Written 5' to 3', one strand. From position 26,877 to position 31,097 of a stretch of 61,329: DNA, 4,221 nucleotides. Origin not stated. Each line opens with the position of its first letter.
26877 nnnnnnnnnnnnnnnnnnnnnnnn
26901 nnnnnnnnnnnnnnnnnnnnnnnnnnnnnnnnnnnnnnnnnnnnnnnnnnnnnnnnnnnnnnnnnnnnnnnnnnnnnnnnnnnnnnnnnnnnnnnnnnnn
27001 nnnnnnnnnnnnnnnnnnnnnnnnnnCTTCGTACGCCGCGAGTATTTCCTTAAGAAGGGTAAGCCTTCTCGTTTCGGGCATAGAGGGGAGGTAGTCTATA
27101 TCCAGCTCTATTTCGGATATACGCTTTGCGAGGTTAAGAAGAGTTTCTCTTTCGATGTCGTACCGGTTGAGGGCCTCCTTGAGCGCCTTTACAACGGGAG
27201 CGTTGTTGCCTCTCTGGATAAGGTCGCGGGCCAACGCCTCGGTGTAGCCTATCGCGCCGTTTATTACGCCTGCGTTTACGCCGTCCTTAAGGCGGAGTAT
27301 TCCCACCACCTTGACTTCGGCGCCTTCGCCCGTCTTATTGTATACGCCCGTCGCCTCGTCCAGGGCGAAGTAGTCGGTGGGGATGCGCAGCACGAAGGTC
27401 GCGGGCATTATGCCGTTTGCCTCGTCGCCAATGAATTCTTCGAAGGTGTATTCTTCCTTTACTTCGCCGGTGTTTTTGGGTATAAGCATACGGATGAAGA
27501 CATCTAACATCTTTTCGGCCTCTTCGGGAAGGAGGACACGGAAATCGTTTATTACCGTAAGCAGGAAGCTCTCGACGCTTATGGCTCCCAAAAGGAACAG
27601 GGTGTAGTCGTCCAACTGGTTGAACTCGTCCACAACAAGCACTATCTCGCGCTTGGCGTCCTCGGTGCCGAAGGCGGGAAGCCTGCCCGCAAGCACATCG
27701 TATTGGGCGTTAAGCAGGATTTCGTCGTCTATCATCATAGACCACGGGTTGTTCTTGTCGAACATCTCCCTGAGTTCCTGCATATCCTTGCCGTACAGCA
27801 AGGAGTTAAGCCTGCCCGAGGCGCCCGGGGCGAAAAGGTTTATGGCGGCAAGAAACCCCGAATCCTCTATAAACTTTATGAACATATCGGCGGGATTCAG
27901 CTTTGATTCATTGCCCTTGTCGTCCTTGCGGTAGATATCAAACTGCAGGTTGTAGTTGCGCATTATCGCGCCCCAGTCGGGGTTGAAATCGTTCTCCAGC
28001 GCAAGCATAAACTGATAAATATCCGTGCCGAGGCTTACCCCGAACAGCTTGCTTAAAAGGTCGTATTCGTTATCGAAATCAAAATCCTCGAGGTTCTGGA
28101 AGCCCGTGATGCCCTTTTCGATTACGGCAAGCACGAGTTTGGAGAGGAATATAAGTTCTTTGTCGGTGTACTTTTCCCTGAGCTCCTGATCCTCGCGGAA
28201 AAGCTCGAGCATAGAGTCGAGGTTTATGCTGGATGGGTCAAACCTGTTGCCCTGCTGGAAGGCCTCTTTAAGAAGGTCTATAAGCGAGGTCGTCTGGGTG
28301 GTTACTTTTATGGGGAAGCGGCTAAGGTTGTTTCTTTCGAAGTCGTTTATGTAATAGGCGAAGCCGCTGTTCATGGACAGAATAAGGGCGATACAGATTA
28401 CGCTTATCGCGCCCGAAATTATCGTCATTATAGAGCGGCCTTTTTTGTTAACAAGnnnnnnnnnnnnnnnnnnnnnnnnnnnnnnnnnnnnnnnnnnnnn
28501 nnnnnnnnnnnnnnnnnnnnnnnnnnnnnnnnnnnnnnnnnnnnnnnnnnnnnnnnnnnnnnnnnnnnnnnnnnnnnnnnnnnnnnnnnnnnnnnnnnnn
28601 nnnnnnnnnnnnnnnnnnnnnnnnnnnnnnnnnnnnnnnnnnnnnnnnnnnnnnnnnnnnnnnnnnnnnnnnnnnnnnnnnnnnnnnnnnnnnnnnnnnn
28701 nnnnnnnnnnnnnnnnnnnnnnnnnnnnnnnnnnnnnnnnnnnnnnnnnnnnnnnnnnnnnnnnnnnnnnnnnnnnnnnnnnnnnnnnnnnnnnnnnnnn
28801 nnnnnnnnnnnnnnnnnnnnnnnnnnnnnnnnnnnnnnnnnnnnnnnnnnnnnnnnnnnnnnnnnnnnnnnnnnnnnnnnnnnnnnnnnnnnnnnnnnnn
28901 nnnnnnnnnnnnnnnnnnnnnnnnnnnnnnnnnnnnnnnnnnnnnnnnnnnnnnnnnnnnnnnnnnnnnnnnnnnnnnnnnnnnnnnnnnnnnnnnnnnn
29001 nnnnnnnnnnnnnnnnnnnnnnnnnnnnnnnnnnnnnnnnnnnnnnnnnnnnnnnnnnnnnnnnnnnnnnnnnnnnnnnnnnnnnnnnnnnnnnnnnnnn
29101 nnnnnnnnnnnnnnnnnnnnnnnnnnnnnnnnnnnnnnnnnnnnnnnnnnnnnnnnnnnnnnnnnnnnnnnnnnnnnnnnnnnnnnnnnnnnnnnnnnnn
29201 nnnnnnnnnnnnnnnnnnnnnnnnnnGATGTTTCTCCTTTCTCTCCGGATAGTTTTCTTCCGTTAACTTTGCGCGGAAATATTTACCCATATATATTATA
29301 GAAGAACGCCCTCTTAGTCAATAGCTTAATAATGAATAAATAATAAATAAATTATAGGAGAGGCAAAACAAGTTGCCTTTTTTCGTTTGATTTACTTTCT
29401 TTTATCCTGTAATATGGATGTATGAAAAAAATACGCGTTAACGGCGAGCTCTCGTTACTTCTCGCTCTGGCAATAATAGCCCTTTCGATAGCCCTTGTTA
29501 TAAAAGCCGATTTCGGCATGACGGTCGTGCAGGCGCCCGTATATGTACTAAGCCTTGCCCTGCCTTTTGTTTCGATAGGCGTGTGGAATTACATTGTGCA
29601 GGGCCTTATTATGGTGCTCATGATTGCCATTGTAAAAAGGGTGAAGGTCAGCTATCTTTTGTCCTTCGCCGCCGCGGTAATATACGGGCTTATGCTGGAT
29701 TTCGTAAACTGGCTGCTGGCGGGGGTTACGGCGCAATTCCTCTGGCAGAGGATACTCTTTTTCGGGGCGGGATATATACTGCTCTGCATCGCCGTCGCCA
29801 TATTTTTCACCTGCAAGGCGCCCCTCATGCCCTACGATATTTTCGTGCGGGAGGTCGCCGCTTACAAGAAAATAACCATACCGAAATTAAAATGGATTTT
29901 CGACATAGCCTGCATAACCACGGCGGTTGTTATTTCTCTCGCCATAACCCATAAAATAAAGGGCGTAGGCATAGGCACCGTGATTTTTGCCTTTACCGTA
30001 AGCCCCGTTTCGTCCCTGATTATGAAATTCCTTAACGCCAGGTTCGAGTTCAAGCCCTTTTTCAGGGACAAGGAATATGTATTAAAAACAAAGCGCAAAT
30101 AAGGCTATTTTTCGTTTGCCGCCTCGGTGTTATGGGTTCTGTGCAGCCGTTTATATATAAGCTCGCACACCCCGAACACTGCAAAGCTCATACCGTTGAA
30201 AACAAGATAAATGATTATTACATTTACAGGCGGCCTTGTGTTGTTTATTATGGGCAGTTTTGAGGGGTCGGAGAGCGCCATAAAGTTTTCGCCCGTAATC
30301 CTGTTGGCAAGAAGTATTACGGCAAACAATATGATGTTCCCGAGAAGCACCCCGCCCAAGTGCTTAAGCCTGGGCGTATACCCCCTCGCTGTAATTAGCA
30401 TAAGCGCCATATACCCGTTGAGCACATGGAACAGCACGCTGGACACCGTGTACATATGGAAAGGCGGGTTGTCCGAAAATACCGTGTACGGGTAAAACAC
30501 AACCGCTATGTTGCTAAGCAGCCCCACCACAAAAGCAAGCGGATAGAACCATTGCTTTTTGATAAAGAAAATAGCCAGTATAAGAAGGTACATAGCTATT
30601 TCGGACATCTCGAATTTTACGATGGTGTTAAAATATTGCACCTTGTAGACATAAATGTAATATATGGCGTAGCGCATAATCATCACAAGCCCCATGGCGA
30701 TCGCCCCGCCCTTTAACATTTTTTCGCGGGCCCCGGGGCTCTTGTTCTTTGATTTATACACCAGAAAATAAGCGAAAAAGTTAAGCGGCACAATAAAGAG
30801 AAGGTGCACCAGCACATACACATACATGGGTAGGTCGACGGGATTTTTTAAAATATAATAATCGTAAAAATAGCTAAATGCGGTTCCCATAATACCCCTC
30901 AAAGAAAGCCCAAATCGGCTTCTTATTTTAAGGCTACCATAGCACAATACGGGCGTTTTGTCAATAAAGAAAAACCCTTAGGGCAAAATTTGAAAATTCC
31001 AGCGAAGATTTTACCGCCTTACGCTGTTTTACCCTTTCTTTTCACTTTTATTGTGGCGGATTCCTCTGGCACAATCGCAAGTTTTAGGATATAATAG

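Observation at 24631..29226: Single-chain MacB/FtsX-type ABC transporter with a ~1100-aa extracytoplasmic domain built largely of ~28 tandem 20-residue repeats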

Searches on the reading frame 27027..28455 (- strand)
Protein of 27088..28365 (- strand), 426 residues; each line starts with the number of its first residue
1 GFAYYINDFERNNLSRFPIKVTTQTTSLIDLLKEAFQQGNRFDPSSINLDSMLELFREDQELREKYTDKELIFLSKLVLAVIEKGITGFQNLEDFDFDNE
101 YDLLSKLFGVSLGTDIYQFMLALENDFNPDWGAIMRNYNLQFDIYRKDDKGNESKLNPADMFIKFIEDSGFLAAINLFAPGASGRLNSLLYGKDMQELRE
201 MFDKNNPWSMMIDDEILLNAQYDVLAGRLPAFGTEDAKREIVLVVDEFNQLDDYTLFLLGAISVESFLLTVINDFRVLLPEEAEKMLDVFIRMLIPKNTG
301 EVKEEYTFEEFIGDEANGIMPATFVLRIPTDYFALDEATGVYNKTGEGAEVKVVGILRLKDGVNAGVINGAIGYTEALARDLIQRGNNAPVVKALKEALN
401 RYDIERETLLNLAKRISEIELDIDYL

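Call 48: find_related_loci(query=A4, collection=genome_contigs, flank=10000)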
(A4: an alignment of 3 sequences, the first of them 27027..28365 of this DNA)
Query A4 (446 aa) in genome_contigs; peptide patterns used: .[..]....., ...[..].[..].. (x = any residue, [..] = any of these).
55 stretches matched a pattern; 3 encode a relative of the query (tblastn E <= 1e-3); 3 distinct loci.
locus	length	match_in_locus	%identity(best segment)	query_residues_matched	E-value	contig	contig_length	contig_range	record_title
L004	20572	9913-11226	62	1-443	0e+0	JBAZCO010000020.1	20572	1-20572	MAG: Clostridia bacterium isolate SO_2017_LW2_74 scaffold_5758_c1_LW138R_2017, whole genome shotgun sequence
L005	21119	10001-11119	36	1-423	3e-82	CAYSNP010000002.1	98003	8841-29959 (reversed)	MAG TPA_asm: uncultured Christensenellaceae bacterium isolate binchicken_co139_91 genome assembly, contig: NODE_132_leng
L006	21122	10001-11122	36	1-420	1e-79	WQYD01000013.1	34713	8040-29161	MAG: Bacillota bacterium isolate Emb289P3bin74 Ga0123356_10000812, whole genome shotgun sequence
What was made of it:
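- Tried and rejected: The base-domain scan gave three loci (call 48).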

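Call 52: search_protein_families(library=pfam, proteins=[L004:4283-5863:+, L004:5860-7056:+, L004:7053-8171:+, L005:6785-9100:+, L005:9125-11899:+, L005:11955-12623:+, L005:12620-13687:+], max_evalue=0.001)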
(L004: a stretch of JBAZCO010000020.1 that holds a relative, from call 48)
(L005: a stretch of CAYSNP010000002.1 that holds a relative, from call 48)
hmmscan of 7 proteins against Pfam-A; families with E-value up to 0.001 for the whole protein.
L004:4283-5863:+ (526 aa): 1 family
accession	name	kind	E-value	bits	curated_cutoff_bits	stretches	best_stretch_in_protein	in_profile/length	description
PF03323.18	GerA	-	8e-169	562.5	27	1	42-502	2-464/466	Bacillus/Clostridium GerA spore germination protein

L004:5860-7056:+ (398 aa): 2 families
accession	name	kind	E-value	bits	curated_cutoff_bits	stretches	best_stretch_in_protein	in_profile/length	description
PF25198.1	Spore_GerAC_N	-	3.3e-39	135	27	1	29-206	1-176/176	Spore germination protein N-terminal domain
PF05504.16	Spore_GerAC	-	1.1e-24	87.9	23.6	1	221-378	4-164/167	Spore germination B3/ GerAC like, C-terminal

L004:7053-8171:+ (372 aa): 1 family
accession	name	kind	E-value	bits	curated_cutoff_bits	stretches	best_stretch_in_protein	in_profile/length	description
PF03845.19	Spore_permease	-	2.1e-38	132.4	23.4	1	7-317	1-312/321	Spore germination protein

L005:6785-9100:+ (771 aa): 4 families
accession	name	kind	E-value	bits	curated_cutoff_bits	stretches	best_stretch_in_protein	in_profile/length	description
PF00005.33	ABC_tran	-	1.8e-34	119.7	25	1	21-169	1-136/137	ABC transporter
PF02687.27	FtsX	-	2.6e-18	66.6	25.5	1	646-764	3-120/120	FtsX-like permease C-terminal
PF02463.25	SMC_N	-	1.5e-06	28.2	40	1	30-212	23-210/220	RecF/RecN/SMC N terminal domain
PF13304.12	AAA_21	-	3.6e-05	24.4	27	0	34-65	2-36/304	AAA domain, putative AbiEii toxin, Type IV TA system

L005:9125-11899:+ (924 aa): 3 families
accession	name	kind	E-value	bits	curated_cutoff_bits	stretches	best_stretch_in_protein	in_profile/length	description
PF00005.33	ABC_tran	-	4e-33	115.3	25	1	21-169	1-136/137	ABC transporter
PF02687.27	FtsX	-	8.1e-18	65.1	25.5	1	798-917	2-120/120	FtsX-like permease C-terminal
PF02463.25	SMC_N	-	3.2e-05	23.9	40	1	29-214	22-212/220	RecF/RecN/SMC N terminal domain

L005:11955-12623:+ (222 aa): 2 families
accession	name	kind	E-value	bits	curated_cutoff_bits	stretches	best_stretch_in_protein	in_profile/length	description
PF00072.30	Response_reg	-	1.6e-28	99.5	30.2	1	4-113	1-110/111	Response regulator receiver domain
PF00486.34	Trans_reg_C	-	1.4e-23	83.1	26.2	1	146-218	1-76/77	Transcriptional regulatory protein, C terminal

L005:12620-13687:+ (355 aa): 4 families
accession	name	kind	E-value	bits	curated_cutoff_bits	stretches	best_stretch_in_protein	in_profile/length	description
PF02518.31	HATPase_c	-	4.7e-25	88.6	26.4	1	250-355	2-107/111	Histidine kinase-, DNA gyrase B-, and HSP90-like ATPase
PF00512.31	HisKA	-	1.3e-12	48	26.9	1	138-204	4-65/66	His Kinase A (phospho-acceptor) domain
PF00672.30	HAMP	-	3.5e-12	46.9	25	1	80-129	2-51/53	HAMP domain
PF14501.12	HATPase_c_5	-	3.9e-05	23.9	22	1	254-345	6-92/102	GHKL domain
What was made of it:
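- One related locus (L005) has two fused ABC/FtsX genes followed by an OmpR-type regulator and a histidine kinase (call 52). The organism's relatives are spore formers: a gerA operon lies next to the L004 ortholog (call 52).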

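Call 61: search_protein_families(library=pfam, proteins=[window:27027-28455:-], max_evalue=10)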
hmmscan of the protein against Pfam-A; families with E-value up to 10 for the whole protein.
window:27027-28455:- (476 aa): 1 family
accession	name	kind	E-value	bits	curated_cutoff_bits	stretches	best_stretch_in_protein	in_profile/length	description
PF10805.13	DUF2730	-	0.15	12.6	24.9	1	440-467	43-70/102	Protein of unknown function (DUF2730)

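Call 71: find_related_loci(query=A4, collection=metagenome_contigs, flank=10000)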
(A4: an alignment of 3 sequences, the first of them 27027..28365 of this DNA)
Query A4 (446 aa) in metagenome_contigs; peptide patterns used: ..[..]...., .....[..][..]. (x = any residue, [..] = any of these).
599 stretches matched a pattern (row limit reached: there are more); 2 encode a relative of the query (tblastn E <= 1e-3); 2 distinct loci.
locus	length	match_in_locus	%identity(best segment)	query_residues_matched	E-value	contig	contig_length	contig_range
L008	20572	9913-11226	62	1-443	0e+0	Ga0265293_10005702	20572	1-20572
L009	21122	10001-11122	36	1-420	8e-80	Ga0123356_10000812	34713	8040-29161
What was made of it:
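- Tried and rejected: The metagenome scan returned two of the same contigs again (call 71).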

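Call 75: search_protein_families(library=pfam, proteins=[L006:2713-6570:-, L006:6708-9017:+, L006:13002-13832:+, L006:13901-14401:+, L006:14655-15296:+, L006:15308-15901:+, L006:16168-17361:+, L005:5123-6382:+, L005:13967-15727:+], max_evalue=0.001)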
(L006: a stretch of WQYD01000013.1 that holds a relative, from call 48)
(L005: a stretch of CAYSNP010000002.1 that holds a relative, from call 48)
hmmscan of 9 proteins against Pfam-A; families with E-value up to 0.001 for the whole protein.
L006:2713-6570:- (1285 aa): 9 families
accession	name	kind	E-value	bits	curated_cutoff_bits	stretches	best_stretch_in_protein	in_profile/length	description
PF18741.7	MTES_1575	-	2e-22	79.5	38.2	1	1173-1268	2-96/96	REase_MTES_1575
PF13087.12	AAA_12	-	5.5e-22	78.7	27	1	917-1114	7-193/195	AAA domain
PF13086.12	AAA_11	-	5.4e-17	62.8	27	2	330-406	2-93/257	AAA domain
PF13245.12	AAA_19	-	2.4e-07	31.4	25.1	1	334-391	1-60/134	AAA domain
PF13195.11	DUF4011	-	3.1e-06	27.7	22.2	1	16-191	6-153/158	Protein of unknown function (DUF4011)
PF09848.15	SLFN-g3_helicase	-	1.5e-05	24.9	24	1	346-450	3-108/354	Schlafen group 3, DNA/RNA helicase domain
PF13604.12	AAA_30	-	0.0001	22.5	27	0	330-392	2-66/191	AAA domain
PF20720.3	nSTAND3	-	0.00023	21.4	27.2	0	335-380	8-53/155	Novel STAND NTPase 3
PF00270.35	DEAD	-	0.0004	20.6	26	0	333-398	3-71/167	DEAD/DEAH box helicase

L006:6708-9017:+ (769 aa): 1 family
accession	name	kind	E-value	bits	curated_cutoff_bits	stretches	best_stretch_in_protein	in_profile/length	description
PF09479.16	Flg_new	-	2.7e-45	152.8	27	4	183-247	1-64/65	Listeria-Bacteroides repeat domain (List_Bact_rpt)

L006:13002-13832:+ (276 aa): 1 family
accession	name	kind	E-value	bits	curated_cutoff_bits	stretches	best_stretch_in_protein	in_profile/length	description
PF00303.24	Thymidylat_synt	-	3.6e-85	285.8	24.3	1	7-265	2-256/266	Thymidylate synthase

L006:13901-14401:+ (166 aa): 1 family
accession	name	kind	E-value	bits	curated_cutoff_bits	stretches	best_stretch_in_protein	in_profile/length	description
PF00186.24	DHFR_1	-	4.1e-38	131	25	1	2-158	3-158/159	Dihydrofolate reductase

L006:14655-15296:+ (213 aa): 3 families
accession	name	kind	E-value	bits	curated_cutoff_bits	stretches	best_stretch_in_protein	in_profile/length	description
PF13395.12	HNH_4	-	2.1e-05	24.8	22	1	140-174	19-53/54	HNH endonuclease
PF14279.12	HNH_5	-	3.5e-05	24.1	27.5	0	139-159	13-33/56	HNH endonuclease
PF01844.29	HNH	-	8.9e-05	23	21.4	0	136-159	11-34/47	HNH endonuclease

L006:15308-15901:+ (197 aa): 0 families

L006:16168-17361:+ (397 aa): 1 family
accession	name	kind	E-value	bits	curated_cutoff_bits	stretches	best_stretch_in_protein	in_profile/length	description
PF00180.25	Iso_dh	-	1.5e-54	186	27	1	10-370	6-333/348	Isocitrate/isopropylmalate dehydrogenase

L005:5123-6382:+ (419 aa): 2 families
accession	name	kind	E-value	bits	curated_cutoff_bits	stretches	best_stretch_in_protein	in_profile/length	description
PF00817.25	IMS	-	1.3e-25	90.5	23.2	1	9-159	1-147/148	impB/mucB/samB family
PF11799.13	IMS_C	-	4.7e-09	37.1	20.7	1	254-357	1-101/109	impB/mucB/samB family C-terminal domain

L005:13967-15727:+ (586 aa): 3 families
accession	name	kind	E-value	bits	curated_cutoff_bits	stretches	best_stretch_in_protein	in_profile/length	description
PF00005.33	ABC_tran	-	1.5e-29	103.8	25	1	356-507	1-136/137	ABC transporter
PF00664.28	ABC_membrane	-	1.5e-25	90.8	28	1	18-292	3-273/274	ABC transporter transmembrane region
PF02463.25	SMC_N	-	3.9e-07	30.2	40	1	388-549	102-210/220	RecF/RecN/SMC N terminal domain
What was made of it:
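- Tried and rejected: It is seen only at L005 (call 52) and not at L006 (call 75), so I did not use it as family-level evidence.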

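Call 81: search_dna_similar(query=window:27088-28365:-, collection=plasmids, mode=protein, max_evalue=0.001, max_rows=20)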
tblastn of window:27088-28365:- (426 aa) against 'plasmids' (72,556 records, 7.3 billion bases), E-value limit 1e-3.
No match.
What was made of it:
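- Tried and rejected: No match (call 81).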

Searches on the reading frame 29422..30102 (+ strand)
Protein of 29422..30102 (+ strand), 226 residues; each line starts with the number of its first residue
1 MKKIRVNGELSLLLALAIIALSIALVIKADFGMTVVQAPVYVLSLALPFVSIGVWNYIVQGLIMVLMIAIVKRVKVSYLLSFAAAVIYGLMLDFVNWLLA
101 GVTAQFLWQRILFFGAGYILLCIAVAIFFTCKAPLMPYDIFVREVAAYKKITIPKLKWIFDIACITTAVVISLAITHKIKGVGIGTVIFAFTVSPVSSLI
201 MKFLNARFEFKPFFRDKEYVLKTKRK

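Call 4: search_protein_families(library=pfam, proteins=[window:29422-30102:+], max_evalue=0.01)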
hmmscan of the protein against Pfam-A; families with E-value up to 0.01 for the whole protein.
window:29422-30102:+ (226 aa): 1 family
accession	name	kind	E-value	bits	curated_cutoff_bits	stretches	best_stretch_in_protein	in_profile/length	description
PF19700.5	DUF6198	-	2.2e-28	99.9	27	1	3-210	5-211/217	Family of unknown function (DUF6198)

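Call 5: search_protein_families(library=ncbifam, proteins=[window:29422-30102:+], max_evalue=0.01)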
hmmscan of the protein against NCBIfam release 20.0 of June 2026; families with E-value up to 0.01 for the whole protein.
window:29422-30102:+ (226 aa): 2 families
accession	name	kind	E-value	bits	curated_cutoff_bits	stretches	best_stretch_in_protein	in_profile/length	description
NF052291.1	membrane_YczE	equivalog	1.5e-08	34.7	205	1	11-202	6-184/185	membrane protein YczE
NF045987.1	SPE_1075_fam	subfamily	0.00072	18.8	125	1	61-205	116-264/268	SPE_1075/MLC_0560 family membrane protein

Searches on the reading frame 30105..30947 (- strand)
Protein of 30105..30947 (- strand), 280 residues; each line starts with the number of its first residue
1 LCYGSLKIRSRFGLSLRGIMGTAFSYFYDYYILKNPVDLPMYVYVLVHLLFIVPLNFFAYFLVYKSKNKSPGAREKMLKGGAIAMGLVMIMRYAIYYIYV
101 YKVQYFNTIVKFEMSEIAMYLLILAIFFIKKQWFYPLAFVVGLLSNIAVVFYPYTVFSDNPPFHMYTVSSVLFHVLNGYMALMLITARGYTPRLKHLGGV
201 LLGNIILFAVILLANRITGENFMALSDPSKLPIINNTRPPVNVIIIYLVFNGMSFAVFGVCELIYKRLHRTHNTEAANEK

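Call 4: search_protein_families(library=pfam, proteins=[window:30105-30947:-], max_evalue=0.01)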
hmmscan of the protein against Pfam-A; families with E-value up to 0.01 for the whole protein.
window:30105-30947:- (280 aa): 1 family
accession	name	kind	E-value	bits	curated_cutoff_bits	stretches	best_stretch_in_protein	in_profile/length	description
PF14808.11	TMEM164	-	8.7e-16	58.5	25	1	49-248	12-205/217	TMEM164 family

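Call 5: search_protein_families(library=ncbifam, proteins=[window:30105-30947:-], max_evalue=0.01)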
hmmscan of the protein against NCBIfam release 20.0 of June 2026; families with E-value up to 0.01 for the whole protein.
window:30105-30947:- (280 aa): 1 family
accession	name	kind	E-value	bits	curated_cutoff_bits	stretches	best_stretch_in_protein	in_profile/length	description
TIGR02206.1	intg_mem_TP0381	subfamily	7.6e-11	41.8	75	1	45-246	7-202/222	TMEM164-related integral membrane acyltransferase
